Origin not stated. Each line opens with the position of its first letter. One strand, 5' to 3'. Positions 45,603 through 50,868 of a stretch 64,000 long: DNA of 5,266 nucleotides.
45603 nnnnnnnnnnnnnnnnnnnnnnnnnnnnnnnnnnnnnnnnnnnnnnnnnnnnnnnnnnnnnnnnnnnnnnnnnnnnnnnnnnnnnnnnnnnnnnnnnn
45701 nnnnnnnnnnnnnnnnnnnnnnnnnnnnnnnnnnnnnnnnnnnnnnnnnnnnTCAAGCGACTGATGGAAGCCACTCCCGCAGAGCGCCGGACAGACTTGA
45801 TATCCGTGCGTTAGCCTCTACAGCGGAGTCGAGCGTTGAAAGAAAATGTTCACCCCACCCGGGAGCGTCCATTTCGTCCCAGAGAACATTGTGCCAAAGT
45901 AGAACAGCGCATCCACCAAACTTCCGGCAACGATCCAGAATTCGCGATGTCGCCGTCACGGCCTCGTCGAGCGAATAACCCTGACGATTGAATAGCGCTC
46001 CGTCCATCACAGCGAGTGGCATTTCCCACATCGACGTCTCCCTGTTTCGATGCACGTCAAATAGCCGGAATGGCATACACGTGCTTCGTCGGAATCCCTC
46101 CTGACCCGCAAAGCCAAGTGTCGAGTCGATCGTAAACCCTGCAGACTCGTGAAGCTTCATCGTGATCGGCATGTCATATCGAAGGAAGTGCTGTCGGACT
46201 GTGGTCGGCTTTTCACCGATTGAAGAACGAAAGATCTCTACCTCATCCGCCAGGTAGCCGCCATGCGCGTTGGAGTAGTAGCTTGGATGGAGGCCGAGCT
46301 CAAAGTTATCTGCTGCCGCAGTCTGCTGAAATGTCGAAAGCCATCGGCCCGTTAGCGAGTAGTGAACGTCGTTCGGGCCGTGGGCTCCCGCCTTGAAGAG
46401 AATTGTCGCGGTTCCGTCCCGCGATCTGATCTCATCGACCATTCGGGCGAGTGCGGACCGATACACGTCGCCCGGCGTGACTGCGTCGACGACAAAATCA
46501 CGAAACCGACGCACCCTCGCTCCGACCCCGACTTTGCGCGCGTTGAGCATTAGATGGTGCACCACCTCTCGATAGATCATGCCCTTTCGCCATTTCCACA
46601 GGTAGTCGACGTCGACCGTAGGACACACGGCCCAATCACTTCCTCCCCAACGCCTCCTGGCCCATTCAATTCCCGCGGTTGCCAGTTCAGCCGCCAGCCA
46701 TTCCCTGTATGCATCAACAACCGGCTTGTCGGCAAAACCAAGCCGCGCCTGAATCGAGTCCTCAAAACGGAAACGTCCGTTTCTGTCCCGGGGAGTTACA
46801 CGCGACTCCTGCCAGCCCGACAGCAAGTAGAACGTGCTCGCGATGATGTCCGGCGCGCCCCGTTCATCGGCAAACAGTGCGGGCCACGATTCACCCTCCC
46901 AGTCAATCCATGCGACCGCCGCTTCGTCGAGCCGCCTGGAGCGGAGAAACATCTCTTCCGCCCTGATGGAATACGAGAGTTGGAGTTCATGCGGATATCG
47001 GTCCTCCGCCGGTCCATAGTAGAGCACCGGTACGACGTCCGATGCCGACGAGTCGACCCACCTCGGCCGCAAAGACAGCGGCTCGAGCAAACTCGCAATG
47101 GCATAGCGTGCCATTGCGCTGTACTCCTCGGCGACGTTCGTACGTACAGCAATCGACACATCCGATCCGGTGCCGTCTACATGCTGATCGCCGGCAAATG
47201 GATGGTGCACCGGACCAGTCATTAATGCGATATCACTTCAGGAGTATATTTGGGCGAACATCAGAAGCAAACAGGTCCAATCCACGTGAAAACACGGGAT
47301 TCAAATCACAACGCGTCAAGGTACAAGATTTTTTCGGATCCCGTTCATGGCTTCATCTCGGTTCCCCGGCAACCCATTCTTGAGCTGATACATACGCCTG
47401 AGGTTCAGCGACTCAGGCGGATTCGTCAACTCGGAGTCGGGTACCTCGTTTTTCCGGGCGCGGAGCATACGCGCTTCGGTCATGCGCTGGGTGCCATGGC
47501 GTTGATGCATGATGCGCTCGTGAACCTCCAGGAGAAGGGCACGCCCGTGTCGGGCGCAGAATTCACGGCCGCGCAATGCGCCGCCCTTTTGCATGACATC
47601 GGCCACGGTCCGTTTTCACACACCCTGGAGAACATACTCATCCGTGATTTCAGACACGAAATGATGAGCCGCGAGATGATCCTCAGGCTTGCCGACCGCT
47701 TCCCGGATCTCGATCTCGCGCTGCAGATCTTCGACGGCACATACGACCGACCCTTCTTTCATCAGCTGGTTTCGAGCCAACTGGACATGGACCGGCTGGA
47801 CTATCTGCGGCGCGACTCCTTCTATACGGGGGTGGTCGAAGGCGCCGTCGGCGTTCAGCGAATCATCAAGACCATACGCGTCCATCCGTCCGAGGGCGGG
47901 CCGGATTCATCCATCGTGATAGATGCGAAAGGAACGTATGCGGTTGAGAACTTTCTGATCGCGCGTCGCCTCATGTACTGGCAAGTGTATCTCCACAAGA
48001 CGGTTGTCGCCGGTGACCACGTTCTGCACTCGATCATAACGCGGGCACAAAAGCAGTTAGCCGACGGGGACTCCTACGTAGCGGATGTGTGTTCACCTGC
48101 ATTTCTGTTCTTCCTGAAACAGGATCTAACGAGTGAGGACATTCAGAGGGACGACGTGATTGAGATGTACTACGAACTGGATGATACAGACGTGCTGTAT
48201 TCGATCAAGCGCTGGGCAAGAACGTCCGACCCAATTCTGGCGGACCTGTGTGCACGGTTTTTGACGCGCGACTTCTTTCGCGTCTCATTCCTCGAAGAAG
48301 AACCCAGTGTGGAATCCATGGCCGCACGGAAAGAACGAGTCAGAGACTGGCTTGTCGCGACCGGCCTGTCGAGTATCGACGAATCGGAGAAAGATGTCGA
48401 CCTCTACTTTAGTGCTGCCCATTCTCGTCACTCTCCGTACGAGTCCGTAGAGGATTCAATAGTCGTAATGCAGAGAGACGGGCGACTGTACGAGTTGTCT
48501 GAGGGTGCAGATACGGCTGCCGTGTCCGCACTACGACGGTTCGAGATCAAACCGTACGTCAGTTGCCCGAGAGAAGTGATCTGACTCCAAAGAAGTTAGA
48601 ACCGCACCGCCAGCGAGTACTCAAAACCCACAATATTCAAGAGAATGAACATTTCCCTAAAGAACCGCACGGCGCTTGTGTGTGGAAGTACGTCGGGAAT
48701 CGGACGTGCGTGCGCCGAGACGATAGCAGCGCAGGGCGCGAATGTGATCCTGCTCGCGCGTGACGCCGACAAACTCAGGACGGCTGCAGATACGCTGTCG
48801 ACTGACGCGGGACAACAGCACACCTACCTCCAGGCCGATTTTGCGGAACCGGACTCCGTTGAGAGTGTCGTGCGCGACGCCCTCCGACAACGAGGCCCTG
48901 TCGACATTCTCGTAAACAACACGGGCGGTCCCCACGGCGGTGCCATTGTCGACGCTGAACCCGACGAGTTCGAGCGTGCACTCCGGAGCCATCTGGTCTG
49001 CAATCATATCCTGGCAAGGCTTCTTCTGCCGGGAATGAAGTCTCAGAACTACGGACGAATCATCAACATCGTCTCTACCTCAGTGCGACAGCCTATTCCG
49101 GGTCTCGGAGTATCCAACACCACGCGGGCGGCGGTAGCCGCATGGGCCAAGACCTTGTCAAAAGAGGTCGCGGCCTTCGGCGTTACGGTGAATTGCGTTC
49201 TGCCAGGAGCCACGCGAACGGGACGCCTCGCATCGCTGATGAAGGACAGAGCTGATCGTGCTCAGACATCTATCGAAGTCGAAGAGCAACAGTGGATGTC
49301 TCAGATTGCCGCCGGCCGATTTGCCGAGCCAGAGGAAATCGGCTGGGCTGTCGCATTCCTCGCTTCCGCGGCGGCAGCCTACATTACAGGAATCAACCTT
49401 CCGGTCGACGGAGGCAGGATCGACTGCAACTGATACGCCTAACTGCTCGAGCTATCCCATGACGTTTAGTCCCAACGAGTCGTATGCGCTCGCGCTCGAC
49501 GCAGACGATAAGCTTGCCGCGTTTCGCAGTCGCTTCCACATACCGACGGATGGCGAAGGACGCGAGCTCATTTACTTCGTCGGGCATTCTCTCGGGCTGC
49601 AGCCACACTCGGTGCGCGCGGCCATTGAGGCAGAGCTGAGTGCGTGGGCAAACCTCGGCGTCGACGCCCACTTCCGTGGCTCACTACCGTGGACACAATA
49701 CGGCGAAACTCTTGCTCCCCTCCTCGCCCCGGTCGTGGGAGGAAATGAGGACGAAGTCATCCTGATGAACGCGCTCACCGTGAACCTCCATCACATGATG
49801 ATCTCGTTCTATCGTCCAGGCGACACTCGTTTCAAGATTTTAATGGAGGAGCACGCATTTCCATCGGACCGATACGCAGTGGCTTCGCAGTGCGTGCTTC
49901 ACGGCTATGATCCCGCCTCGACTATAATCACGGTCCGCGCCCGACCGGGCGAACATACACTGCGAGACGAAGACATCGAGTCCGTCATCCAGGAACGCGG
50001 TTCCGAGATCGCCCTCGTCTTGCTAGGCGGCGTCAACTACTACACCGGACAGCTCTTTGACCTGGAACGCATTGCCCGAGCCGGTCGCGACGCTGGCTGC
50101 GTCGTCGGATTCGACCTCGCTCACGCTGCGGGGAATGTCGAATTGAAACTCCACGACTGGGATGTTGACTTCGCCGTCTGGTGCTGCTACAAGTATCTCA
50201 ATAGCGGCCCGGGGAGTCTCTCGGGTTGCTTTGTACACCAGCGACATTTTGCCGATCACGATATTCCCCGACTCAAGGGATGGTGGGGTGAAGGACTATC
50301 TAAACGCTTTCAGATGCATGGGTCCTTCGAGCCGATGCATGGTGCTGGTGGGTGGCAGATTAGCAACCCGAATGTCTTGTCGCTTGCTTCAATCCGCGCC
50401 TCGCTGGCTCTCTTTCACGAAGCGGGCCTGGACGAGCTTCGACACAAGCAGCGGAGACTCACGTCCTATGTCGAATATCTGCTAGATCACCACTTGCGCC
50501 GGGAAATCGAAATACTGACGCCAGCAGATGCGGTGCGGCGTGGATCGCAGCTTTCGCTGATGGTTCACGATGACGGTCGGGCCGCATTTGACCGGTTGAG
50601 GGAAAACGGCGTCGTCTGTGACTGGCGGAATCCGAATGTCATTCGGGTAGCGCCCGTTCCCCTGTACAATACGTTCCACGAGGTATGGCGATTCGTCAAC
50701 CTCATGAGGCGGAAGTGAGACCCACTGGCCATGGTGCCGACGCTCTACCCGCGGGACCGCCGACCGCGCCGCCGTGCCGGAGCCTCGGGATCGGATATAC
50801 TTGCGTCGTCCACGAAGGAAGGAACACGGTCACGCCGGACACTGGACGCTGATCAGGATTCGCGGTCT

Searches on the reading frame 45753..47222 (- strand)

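Call 13: search_protein_families(library=pfam, proteins=[window:45753-47222:-], max_evalue=0.000001)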
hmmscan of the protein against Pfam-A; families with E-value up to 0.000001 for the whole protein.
window:45753-47222:- (489 aa): 1 family
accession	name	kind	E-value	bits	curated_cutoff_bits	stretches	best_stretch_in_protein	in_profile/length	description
PF23019.1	DUF7033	-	5.7e-17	62.3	27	1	125-212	4-88/90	Family of unknown function (DUF7033)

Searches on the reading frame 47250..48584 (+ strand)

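Call 13: search_protein_families(library=pfam, proteins=[window:47250-48584:+], max_evalue=0.000001)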
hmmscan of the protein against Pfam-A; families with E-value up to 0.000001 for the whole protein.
window:47250-48584:+ (444 aa): 2 families
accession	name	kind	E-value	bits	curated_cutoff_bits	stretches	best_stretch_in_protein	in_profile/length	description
PF01966.28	HD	-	1.3e-07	32.3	22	1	76-152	2-74/116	HD domain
PF19276.4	HD_assoc_2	-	5.5e-07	29.7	23.1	0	202-269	3-60/222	HD associated region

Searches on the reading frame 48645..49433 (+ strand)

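Call 13: search_protein_families(library=pfam, proteins=[window:48645-49433:+], max_evalue=0.000001)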
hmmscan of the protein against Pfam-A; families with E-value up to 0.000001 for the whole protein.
window:48645-49433:+ (262 aa): 4 families
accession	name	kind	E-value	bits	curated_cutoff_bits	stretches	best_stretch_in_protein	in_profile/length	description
PF13561.12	adh_short_C2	-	7.2e-47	160.4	27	1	16-257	5-234/236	Enoyl-(Acyl carrier protein) reductase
PF00106.31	adh_short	-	4.3e-42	144.2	26.6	1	9-201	2-193/195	short chain dehydrogenase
PF08659.16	KR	-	4.4e-10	40.2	22.6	1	9-126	2-122/180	KR domain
PF13460.12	NAD_binding_10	-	4e-07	30.5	27.2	1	14-190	1-146/184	NAD(P)H-binding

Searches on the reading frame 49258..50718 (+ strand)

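Call 13: search_protein_families(library=pfam, proteins=[window:49258-50718:+], max_evalue=0.000001)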
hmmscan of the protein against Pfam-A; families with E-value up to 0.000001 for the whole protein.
window:49258-50718:+ (486 aa): 2 families
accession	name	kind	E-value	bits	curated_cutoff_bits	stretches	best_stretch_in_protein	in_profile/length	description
PF22580.2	KYNU_C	-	3.7e-26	91.4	27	1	394-482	1-89/90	Kynureninase C-terminal domain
PF00266.25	Aminotran_5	-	3.9e-09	36.4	21.5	1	235-437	127-317/371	Aminotransferase class-V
